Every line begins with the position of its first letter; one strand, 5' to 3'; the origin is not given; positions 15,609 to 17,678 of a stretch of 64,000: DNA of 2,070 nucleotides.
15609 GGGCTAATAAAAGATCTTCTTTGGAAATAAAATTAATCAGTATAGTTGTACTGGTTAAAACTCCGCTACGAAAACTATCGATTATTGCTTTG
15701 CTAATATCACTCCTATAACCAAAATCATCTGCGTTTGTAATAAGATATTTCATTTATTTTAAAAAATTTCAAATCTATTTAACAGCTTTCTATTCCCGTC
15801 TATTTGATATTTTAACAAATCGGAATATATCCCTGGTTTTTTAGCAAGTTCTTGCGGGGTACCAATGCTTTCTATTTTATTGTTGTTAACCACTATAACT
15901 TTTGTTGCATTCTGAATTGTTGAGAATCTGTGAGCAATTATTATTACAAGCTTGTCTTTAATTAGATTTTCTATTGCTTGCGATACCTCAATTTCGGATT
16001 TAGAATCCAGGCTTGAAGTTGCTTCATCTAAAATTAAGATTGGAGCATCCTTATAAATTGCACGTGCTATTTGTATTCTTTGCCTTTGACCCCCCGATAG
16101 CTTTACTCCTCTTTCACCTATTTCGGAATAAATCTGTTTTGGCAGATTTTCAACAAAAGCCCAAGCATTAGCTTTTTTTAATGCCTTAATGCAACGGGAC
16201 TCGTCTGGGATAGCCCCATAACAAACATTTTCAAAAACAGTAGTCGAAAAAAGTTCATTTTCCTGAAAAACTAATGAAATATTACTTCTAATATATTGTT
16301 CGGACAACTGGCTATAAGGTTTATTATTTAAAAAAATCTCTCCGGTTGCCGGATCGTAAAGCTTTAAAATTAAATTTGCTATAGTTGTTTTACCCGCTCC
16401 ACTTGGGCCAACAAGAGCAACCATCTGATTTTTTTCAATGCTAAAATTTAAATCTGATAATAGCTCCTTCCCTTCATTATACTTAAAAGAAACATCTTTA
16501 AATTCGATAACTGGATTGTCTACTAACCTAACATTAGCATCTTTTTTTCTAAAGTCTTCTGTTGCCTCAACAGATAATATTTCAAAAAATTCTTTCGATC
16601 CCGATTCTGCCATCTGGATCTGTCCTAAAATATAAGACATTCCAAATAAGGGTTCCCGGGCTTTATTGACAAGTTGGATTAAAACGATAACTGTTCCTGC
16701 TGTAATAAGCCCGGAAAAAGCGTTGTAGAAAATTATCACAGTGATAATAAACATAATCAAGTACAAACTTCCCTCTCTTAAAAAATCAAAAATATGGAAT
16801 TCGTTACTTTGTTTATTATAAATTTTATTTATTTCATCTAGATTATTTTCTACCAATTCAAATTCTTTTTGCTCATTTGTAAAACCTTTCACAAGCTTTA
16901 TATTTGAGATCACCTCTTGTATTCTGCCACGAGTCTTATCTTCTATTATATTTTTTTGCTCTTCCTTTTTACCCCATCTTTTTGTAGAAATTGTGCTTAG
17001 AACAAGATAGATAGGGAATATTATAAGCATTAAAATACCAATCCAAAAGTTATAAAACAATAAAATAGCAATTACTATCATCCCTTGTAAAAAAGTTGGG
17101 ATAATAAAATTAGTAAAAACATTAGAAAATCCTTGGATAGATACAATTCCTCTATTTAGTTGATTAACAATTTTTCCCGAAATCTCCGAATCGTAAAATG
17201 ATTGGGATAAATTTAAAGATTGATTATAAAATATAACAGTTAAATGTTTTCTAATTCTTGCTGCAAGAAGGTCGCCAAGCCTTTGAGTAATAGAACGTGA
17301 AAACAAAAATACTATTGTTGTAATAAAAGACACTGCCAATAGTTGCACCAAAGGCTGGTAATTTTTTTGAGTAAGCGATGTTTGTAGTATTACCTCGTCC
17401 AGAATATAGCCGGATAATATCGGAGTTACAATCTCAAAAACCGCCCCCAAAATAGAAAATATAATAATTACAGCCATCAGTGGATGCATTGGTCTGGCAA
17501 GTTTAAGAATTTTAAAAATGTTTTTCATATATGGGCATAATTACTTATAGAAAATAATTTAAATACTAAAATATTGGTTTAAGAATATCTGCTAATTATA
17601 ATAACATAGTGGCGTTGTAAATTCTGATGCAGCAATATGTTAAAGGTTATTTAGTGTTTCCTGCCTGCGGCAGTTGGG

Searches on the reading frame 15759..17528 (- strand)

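Call 26: search_protein_families(library=pfam, proteins=[window:15759-17528:-], max_evalue=0.00001)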
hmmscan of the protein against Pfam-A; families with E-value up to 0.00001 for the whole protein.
window:15759-17528:- (589 aa): 3 families
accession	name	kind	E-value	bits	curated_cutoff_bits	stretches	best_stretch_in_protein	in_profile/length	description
PF00005.33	ABC_tran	-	2.4e-34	119.3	25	1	357-505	1-137/137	ABC transporter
PF00664.28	ABC_membrane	-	2.4e-29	103.3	28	1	19-287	2-267/274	ABC transporter transmembrane region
PF02463.25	SMC_N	-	1.6e-07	31.4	40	1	416-549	135-213/220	RecF/RecN/SMC N terminal domain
